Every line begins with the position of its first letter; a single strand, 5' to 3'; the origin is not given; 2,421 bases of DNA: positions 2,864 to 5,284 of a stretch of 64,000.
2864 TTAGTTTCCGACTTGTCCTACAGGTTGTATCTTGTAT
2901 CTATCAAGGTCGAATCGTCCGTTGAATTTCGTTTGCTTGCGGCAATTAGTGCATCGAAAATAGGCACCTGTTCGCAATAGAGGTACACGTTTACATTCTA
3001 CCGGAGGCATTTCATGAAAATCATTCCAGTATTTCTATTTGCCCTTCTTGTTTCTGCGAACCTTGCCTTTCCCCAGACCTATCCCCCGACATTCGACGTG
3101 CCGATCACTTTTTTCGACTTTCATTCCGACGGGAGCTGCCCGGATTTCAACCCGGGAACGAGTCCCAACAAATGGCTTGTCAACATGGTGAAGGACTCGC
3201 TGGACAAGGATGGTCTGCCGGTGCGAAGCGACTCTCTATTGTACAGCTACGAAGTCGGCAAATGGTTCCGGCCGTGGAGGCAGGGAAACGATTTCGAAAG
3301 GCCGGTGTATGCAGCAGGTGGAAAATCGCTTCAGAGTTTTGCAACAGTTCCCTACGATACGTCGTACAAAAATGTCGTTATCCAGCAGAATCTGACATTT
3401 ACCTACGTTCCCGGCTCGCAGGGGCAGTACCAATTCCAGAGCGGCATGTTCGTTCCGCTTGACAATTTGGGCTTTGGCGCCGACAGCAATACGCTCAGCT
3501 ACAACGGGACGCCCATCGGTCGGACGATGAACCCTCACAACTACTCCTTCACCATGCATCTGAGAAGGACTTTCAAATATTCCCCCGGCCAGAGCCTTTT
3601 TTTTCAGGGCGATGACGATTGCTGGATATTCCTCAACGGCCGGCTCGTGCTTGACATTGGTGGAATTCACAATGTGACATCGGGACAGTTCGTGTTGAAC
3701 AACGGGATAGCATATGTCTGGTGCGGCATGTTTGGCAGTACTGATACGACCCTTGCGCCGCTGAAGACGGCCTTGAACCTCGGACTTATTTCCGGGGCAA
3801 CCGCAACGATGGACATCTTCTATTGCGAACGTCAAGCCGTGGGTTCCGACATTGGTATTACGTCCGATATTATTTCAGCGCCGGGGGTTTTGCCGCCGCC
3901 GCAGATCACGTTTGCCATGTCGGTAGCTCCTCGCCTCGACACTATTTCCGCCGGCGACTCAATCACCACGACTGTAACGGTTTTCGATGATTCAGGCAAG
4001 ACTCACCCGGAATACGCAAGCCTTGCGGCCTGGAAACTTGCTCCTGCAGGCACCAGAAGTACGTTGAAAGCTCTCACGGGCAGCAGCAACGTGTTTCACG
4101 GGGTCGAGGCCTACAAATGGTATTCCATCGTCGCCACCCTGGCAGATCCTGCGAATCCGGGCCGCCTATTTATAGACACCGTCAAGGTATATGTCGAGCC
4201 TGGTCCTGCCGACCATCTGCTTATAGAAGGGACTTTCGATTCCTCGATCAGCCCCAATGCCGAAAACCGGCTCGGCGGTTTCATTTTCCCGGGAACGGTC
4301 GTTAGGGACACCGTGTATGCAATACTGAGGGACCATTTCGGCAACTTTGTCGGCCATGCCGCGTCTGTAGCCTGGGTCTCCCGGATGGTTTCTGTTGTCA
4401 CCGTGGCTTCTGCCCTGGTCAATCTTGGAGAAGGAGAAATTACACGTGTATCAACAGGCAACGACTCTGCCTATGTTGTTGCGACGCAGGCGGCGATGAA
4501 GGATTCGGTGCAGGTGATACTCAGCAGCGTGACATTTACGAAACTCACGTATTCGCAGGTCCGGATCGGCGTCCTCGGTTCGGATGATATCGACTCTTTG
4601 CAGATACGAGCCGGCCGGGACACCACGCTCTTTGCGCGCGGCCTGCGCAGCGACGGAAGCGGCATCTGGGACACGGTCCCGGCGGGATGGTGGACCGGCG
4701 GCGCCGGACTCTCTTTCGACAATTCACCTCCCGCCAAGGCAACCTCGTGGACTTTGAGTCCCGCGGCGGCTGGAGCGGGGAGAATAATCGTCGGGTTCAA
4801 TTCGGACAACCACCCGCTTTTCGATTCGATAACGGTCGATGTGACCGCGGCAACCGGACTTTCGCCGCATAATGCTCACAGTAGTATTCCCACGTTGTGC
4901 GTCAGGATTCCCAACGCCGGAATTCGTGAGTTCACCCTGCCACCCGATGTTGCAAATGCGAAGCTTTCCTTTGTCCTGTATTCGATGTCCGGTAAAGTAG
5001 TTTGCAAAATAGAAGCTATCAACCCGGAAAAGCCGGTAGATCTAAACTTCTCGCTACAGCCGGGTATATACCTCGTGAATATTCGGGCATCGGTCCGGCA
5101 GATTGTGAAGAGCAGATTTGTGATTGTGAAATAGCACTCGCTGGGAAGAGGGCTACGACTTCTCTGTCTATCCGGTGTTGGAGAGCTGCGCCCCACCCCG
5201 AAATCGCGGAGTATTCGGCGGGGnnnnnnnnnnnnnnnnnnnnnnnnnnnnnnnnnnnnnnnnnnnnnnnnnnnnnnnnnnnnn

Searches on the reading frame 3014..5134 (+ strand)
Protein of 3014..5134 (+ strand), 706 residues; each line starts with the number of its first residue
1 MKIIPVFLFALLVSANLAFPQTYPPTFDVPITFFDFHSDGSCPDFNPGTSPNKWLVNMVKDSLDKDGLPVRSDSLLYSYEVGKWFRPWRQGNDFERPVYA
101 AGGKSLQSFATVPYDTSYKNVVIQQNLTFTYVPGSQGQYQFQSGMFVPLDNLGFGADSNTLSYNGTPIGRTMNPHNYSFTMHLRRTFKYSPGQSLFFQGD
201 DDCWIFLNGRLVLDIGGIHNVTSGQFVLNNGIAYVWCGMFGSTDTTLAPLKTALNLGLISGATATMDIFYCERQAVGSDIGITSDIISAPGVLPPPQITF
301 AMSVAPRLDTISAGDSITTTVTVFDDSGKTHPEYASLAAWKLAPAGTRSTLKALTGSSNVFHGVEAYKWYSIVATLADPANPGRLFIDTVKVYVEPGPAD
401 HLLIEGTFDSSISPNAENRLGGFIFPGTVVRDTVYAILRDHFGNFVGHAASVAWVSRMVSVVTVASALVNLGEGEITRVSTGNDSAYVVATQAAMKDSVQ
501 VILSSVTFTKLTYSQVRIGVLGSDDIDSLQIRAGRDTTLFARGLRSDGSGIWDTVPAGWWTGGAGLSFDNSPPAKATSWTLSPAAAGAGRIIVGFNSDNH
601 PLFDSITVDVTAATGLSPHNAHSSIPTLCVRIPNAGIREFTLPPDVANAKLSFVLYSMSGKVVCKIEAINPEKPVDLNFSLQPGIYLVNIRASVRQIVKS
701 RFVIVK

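Call 34: find_encoding_contigs(protein=window:3014-5134:+, flank=10000, max_places=3)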
Protein window:3014-5134:+ (706 aa): 11 contigs read that carry it; 3 places shown.
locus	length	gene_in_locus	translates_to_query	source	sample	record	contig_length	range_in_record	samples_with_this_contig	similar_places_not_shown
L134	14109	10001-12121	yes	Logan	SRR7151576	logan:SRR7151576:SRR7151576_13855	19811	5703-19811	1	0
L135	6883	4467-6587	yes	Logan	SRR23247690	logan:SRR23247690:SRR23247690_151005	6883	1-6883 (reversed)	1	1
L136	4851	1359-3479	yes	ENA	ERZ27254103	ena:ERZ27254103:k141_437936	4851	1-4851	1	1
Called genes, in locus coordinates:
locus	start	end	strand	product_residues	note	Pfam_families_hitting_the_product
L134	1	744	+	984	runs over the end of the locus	PF00577:Usher (faint)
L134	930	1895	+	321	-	PF01370:Epimerase, PF04321:RmlD_sub_bind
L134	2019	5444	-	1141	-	PF13715:CarbopepD_reg_2 (faint), PF18884:TSP3_bac (weak)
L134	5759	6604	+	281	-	PF14394:DUF4423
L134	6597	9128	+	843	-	PF13620:CarboxypepD_reg (faint), PF18911:PKD_4 (faint), PF05048:NosD (weak), PF07602:DUF1565 (weak)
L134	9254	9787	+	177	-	-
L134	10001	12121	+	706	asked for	-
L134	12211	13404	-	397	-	PF01594:AI-2E_transport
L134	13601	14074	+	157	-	PF00583:Acetyltransf_1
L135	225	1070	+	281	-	PF14394:DUF4423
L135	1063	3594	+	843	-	PF13620:CarboxypepD_reg (faint), PF18911:PKD_4 (faint), PF05048:NosD (weak), PF07602:DUF1565 (weak)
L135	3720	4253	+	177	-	-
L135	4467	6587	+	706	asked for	-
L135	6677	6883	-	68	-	?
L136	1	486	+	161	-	?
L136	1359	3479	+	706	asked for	-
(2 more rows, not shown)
